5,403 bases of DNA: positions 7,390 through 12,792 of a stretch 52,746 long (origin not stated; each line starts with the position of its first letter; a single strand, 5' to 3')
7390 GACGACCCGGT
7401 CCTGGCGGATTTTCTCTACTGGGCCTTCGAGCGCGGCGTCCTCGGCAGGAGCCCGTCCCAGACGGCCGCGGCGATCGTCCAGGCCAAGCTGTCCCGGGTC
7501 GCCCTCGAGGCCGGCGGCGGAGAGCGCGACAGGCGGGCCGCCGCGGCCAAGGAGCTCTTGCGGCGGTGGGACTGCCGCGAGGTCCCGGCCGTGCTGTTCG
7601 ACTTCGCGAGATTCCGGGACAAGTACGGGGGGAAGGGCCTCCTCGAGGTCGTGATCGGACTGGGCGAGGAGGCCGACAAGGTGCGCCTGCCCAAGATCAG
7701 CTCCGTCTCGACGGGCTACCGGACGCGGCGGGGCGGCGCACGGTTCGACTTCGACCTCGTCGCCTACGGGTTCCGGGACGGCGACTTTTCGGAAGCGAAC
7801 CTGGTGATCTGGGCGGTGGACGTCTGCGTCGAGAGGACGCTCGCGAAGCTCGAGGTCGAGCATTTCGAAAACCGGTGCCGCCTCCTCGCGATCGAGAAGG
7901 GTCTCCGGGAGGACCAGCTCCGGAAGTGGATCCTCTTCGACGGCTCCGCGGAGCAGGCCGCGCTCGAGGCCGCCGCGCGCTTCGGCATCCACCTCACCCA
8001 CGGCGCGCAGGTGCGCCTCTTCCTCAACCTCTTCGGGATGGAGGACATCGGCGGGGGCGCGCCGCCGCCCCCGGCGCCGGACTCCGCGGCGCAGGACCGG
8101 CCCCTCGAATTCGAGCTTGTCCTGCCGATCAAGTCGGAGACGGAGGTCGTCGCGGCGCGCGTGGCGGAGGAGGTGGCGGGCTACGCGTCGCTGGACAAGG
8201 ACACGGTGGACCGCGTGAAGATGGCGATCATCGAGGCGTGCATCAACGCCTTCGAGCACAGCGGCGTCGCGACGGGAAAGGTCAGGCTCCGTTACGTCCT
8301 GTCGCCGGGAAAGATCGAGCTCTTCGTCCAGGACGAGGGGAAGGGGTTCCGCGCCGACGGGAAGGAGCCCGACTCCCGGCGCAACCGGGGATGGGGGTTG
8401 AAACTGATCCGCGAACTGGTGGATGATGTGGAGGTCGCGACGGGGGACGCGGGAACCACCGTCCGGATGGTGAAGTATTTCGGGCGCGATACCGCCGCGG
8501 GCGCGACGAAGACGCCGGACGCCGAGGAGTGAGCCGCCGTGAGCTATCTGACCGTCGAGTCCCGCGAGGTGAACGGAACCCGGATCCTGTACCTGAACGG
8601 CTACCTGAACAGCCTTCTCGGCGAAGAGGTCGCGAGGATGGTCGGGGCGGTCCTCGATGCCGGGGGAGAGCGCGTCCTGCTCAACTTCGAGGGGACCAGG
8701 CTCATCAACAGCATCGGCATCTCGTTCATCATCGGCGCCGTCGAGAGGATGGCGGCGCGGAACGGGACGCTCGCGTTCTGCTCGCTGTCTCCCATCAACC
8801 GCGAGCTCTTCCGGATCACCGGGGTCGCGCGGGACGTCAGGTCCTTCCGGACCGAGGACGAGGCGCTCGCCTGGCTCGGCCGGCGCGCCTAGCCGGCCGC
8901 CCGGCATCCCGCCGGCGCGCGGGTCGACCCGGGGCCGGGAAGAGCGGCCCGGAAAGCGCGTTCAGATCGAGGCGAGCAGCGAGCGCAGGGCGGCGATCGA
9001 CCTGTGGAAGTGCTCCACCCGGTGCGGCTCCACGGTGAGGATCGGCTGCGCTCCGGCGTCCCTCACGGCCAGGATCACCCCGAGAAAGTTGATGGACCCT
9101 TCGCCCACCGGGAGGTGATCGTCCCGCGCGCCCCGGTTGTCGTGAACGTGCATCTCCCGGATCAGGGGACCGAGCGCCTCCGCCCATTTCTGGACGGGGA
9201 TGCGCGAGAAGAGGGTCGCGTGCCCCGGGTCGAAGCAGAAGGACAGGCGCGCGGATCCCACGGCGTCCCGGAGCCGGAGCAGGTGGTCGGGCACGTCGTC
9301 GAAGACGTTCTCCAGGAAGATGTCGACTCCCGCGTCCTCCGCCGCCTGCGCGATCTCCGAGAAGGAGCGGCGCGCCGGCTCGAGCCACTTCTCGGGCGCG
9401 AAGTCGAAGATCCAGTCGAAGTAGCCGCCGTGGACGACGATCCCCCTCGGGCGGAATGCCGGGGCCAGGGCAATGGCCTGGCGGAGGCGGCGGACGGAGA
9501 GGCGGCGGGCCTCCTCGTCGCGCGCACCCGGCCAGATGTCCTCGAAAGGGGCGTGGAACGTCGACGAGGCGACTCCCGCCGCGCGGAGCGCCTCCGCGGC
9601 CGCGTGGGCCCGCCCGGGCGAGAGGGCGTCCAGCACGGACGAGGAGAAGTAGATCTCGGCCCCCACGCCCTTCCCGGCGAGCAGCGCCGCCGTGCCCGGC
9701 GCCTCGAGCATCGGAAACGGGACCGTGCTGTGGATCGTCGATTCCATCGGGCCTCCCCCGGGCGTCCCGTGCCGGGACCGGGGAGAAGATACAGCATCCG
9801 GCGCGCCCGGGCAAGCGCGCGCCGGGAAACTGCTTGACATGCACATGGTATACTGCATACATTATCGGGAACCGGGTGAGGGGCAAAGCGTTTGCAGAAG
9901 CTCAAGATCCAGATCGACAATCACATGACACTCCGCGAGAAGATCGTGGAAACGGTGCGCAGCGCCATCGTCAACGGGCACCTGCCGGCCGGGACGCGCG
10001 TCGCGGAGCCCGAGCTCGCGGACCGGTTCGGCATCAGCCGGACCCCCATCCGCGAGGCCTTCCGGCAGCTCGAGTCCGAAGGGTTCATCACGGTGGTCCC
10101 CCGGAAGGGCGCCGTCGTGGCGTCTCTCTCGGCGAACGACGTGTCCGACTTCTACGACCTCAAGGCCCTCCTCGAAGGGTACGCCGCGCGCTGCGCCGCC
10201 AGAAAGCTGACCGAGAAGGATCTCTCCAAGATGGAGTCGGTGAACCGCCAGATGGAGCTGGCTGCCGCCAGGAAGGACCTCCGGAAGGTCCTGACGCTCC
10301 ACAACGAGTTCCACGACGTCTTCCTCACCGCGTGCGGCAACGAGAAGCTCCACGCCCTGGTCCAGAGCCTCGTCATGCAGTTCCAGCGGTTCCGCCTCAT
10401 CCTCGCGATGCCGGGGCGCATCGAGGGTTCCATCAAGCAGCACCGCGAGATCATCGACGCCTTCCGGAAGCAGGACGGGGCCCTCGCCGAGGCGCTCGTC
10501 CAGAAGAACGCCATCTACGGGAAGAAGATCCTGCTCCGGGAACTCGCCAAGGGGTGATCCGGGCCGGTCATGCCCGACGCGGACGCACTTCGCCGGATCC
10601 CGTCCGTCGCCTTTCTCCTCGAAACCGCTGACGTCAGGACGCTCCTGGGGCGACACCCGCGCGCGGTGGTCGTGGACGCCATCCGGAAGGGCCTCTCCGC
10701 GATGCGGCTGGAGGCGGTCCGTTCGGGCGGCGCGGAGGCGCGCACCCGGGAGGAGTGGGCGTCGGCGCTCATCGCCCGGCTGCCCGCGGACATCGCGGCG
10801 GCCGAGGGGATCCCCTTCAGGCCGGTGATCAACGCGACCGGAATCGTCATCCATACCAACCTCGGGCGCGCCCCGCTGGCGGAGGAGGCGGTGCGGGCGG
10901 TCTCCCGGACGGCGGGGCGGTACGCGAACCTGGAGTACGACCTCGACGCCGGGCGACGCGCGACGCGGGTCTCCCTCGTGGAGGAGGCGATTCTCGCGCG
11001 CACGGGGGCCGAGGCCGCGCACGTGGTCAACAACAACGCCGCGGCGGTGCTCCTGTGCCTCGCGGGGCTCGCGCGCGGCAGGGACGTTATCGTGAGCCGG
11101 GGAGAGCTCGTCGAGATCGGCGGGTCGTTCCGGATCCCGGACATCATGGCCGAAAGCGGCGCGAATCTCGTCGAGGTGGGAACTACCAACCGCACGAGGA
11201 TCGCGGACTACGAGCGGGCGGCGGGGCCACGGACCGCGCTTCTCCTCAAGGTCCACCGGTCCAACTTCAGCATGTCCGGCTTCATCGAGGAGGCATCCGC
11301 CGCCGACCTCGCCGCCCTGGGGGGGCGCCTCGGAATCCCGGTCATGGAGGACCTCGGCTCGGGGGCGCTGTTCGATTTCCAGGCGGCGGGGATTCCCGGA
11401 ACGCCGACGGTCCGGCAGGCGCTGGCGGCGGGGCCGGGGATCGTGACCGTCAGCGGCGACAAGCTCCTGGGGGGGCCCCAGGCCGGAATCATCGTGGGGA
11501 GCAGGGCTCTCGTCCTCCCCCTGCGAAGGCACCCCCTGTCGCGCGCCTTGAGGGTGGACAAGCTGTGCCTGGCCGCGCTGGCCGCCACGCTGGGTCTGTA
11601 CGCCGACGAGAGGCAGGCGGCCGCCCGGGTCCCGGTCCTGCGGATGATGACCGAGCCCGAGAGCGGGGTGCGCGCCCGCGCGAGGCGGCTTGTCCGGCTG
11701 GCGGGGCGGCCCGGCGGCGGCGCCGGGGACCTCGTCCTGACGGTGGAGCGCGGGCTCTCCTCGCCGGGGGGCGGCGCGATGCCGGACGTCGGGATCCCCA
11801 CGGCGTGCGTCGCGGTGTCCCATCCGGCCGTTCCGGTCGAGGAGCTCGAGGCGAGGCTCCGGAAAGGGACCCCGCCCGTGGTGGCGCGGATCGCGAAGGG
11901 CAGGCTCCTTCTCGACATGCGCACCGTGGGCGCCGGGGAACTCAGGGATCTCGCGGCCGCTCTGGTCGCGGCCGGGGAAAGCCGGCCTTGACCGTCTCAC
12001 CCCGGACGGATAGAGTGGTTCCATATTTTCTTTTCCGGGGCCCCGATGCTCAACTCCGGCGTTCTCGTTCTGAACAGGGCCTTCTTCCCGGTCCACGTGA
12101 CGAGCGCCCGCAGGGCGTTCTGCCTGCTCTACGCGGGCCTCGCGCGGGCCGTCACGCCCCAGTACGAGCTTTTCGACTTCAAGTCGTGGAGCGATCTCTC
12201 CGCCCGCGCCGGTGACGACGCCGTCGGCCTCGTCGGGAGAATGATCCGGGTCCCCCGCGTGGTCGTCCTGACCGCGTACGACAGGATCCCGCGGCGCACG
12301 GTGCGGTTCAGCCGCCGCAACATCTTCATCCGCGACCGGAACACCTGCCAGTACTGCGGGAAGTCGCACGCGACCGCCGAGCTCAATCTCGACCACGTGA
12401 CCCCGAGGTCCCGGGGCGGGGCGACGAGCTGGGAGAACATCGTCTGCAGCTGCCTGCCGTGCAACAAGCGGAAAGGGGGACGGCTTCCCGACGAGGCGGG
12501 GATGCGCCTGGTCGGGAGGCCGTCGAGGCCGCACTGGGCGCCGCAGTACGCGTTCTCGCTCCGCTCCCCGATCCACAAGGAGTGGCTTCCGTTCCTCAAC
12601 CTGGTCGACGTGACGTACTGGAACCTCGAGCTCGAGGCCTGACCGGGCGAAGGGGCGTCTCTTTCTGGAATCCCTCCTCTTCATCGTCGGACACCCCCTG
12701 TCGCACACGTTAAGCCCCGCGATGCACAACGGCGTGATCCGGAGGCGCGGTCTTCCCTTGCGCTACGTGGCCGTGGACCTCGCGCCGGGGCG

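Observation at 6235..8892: Large P-loop NTPase fused to an RsbW-type kinase domain, with a cognate STAS protein but no sigma factor or phosphatase nearby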

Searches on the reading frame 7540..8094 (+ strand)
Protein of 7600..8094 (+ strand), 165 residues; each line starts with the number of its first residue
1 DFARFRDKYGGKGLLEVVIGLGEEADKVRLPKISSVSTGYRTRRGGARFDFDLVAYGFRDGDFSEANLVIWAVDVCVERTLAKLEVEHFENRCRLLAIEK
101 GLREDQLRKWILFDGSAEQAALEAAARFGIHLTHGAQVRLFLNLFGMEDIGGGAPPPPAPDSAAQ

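Call 19: search_protein_families(library=pfam, proteins=[window:7600-8094:+], max_evalue=10)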
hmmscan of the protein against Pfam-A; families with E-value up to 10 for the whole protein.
window:7600-8094:+ (165 aa): 0 families

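Call 65: predict_structure(alignment_id=A5)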
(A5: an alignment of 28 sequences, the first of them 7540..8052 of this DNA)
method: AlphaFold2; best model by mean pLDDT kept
length: 171 residues; sequences in the alignment: 28
mean_pLDDT: 92.5   pTM: 0.88
mean pLDDT of the five models: 92.5, 92.3, 91.9, 91.9, 91.5
residues with pLDDT >= 90: 148; 70-90: 10; 50-70: 12; < 50: 1
segments of 3 or more residues with pLDDT < 50: none
pLDDT, mean of each block of 10 residues (from residue 1): 93 97 97 93 96 90 62 95 96 96 98 93 96 97 98 96 83 43
secondary structure, 60 per line:
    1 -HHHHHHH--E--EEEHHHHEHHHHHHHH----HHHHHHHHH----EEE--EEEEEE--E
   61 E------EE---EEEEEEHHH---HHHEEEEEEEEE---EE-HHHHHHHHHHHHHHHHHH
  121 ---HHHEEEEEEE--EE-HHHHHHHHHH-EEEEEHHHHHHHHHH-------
elements in order: H2-8 E14-16 H17-20 H22-29 H34-42 E47-49 E52-57 E73-78 E88-96 H103-120 E127-133 H139-148 E150-154 H155-164

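Call 69: fold_search(model_id=the predicted structure, library=pdb)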
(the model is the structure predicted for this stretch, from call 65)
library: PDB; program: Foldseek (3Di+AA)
matches with E <= 10: 1131; with E <= 0.001: 4
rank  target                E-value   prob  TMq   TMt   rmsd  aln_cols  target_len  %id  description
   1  4f0q_D                3.4e-04  1.00  0.41  0.18  11.3       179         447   13  MspJI Restriction Endonuclease - P21 Form (released 2012-08-08)
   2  1y88                  3.8e-04  1.00  0.48  0.45   3.2       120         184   17  Crystal Structure of Protein of Unknown Function AF1548 (released 2004-12-21)
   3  4f0p_B                6.0e-04  1.00  0.45  0.19  11.0       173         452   13  MspJI Restriction Endonuclease - P31 Form (released 2012-08-08)
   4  4f0p_C                9.4e-04  0.98  0.37  0.17  11.8       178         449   15  MspJI Restriction Endonuclease - P31 Form (released 2012-08-08)
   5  9u49_A                1.5e-03  1.00  0.39  0.19   5.2       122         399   12  crystal structure of Cdn1 in complex with cA4 (released 2026-02-04)
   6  4f0p_A                2.0e-03  0.98  0.39  0.17  11.3       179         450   14  MspJI Restriction Endonuclease - P31 Form (released 2012-08-08)
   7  1dzf                  2.5e-03  1.00  0.37  0.31   4.1        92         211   11  RPB5 from S.cerevisiae (released 2000-06-09)
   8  5xog_E                3.9e-03  0.99  0.35  0.29   4.4        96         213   14  RNA Polymerase II elongation complex bound with Spt5 KOW5 and Elf1 (released 2017-08-16)
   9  4oc8_A                4.1e-03  0.97  0.40  0.20  10.2       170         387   12  DNA modification-dependent restriction endonuclease AspBHI (released 2014-03-19)
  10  9ja1_E                5.0e-03  1.00  0.38  0.31   3.7        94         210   12  The RNA polymerase II elongation complex from Saccharomyces cerevisiae (released 2024-09-04)
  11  8z4i_B                7.4e-03  1.00  0.42  0.20   4.3       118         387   13  crystal structure of Cdn1 in complex with cA3 (released 2026-02-04)
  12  6xl1_A                7.9e-03  0.99  0.44  0.22  11.1       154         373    9  crystal structure of cA4-activated Card1(D294N) (released 2020-12-30)
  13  1k83_E                8.9e-03  0.99  0.38  0.31   5.0        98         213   11  Crystal Structure of Yeast RNA Polymerase II Complexed with the Inhibitor Alpha Amanitin (released 2002-02-13)
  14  8u9x_E                9.5e-03  0.87  0.38  0.33  12.4       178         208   11  STRUCTURAL BASIS OF TRANSCRIPTION: RNA POLYMERASE II SUBSTRATE BINDING AND METAL COORDINATION AT 3.0 A OF T834P MUTANT (released 2024-09-18)
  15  8dgc_A                1.0e-02  0.97  0.38  0.05   6.4       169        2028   12  Avs3 bound to phage PhiV-1 terminase (released 2022-08-03)
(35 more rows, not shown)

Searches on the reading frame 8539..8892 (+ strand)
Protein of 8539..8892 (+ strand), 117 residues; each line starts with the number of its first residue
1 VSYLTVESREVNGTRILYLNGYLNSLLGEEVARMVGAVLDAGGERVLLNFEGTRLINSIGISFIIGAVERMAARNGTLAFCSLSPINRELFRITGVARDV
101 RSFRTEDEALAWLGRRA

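Call 3: search_protein_families(library=pfam, proteins=[window:8539-8892:+], max_evalue=0.01)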
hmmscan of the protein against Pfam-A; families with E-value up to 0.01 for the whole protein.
window:8539-8892:+ (117 aa): 2 families
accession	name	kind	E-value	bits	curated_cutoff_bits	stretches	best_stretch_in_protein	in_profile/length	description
PF01740.26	STAS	-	3e-11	43.5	22.6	1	7-109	3-106/106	STAS domain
PF13466.11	STAS_2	-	0.00019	22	29.2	1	36-96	20-79/80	STAS domain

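Call 4: search_protein_families(library=ncbifam, proteins=[window:8539-8892:+], max_evalue=0.01)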
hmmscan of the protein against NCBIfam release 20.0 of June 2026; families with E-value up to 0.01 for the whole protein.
window:8539-8892:+ (117 aa): 2 families
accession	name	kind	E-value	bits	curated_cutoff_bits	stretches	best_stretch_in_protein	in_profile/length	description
TIGR00377.1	ant_ant_sig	superfamily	7.1e-10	38.7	53.45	1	4-107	3-107/108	anti-sigma factor antagonist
TIGR02886.1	spore_II_AA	equivalog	7.5e-09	35.5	114.75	1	10-110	5-106/106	anti-sigma F factor antagonist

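Call 5: search_protein_families(library=padloc, proteins=[window:8539-8892:+], max_evalue=0.1)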
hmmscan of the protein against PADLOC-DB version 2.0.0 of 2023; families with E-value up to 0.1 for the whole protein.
window:8539-8892:+ (117 aa): 0 families

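Call 81: search_solved_structures(query=window:8539-8892:+, max_evalue=0.1, show_alignments=3)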
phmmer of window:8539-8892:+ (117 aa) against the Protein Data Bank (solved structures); distinct sequences matched with E-value up to 0.1: 9.
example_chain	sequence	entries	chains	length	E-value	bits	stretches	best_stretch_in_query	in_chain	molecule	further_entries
1auz_A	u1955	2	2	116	4.2e-07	33.4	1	17-114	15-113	SPOIIAA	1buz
1th8_B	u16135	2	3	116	3.1e-06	30.6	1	14-114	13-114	Anti-sigma F factor antagonist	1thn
1tid_B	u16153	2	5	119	8.4e-06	29.2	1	13-114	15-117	Anti-sigma F factor antagonist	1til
1h4x_A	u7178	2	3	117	0.0002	24.8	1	14-110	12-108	ANTI-SIGMA F FACTOR ANTAGONIST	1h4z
1h4y_A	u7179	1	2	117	0.00027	24.3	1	14-110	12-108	ANTI-SIGMA F FACTOR ANTAGONIST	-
3t6o_A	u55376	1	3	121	0.00057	23.3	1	33-111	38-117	Sulfate transporter/antisigma-factor antagonist STAS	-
4qtp_A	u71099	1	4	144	0.0034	20.8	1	9-111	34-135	Anti-sigma factor antagonist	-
4hyl_A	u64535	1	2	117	0.011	19.1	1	9-115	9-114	Stage II sporulation protein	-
8ih8_A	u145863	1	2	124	0.018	18.5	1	4-111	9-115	Anti-sigma-F factor antagonist RsfB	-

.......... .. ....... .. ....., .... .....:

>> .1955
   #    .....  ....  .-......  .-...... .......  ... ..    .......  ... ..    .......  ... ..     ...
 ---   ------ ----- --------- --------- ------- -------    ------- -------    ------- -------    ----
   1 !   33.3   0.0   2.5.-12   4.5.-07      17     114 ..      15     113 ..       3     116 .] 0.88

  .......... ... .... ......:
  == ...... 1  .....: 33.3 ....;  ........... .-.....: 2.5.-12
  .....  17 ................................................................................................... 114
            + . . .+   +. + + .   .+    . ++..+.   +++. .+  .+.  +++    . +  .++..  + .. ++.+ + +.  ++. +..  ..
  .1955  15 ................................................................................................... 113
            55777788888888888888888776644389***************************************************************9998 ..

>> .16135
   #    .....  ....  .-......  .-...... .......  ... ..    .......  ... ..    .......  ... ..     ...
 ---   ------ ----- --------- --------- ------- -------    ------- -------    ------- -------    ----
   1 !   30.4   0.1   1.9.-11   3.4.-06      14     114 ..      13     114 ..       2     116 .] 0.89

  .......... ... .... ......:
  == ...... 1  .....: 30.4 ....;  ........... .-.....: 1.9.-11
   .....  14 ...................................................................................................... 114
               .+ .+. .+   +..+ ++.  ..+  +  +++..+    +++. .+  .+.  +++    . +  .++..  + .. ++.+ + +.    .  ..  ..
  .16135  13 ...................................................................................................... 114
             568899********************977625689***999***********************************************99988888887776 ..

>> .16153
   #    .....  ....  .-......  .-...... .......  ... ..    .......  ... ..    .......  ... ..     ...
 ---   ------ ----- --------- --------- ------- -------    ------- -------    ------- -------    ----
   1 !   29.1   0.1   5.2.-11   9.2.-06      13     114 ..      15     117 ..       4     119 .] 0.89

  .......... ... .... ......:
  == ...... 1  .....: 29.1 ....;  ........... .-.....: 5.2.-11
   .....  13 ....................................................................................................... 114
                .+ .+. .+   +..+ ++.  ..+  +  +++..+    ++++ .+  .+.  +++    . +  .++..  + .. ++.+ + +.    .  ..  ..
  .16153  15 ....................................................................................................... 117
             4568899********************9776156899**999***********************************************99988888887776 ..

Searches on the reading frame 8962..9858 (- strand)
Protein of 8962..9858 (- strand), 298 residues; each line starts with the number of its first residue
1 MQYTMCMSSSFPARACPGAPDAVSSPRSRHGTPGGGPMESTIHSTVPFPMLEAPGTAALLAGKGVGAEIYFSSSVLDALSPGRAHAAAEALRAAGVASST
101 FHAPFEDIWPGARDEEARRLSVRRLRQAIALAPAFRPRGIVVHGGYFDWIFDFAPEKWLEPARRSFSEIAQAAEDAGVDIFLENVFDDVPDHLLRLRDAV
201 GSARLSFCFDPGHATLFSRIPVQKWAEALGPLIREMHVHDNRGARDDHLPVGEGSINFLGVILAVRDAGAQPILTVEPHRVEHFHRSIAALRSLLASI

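Call 3: search_protein_families(library=pfam, proteins=[window:8962-9858:-], max_evalue=0.01)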
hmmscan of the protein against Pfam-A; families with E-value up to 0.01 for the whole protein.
window:8962-9858:- (298 aa): 1 family
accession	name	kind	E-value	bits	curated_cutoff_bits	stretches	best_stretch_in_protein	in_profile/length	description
PF01261.30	AP_endonuc_2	-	4.1e-30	105.7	31.1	1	68-292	13-247/249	Xylose isomerase-like TIM barrel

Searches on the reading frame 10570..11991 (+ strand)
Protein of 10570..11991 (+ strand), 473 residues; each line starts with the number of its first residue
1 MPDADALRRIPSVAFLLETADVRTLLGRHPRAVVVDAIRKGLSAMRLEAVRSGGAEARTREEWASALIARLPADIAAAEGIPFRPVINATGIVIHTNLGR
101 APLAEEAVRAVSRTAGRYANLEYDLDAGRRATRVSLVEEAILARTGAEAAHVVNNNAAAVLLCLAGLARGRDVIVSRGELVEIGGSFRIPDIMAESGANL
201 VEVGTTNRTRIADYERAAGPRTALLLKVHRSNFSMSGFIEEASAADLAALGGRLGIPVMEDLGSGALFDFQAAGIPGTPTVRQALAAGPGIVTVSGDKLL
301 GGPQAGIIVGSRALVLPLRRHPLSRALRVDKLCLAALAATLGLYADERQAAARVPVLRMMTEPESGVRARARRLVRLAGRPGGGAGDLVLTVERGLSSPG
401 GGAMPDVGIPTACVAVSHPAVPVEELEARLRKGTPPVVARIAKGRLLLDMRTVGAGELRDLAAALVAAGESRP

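Call 3: search_protein_families(library=pfam, proteins=[window:10570-11991:+], max_evalue=0.01)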
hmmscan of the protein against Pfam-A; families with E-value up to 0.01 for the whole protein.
window:10570-11991:+ (473 aa): 2 families
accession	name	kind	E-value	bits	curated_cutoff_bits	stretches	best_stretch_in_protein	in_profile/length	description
PF03841.19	SelA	-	1.6e-140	468.8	22.8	1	86-453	1-366/367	L-seryl-tRNA selenium transferase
PF12390.13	Se-cys_synth_N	-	1.1e-07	32.2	22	1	7-45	1-39/40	Selenocysteine synthase N terminal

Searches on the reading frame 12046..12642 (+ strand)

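Call 3: search_protein_families(library=pfam, proteins=[window:12046-12642:+], max_evalue=0.01)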
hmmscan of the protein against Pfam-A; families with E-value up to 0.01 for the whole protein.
window:12046-12642:+ (198 aa): 3 families
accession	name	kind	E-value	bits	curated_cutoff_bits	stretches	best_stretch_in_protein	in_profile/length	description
PF14279.12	HNH_5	-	2.4e-16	59.8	27.5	1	101-155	1-55/56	HNH endonuclease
PF01844.29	HNH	-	1.9e-13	50.8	21.4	1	101-144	1-45/47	HNH endonuclease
PF13395.12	HNH_4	-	0.00039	20.8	22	1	101-148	1-53/54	HNH endonuclease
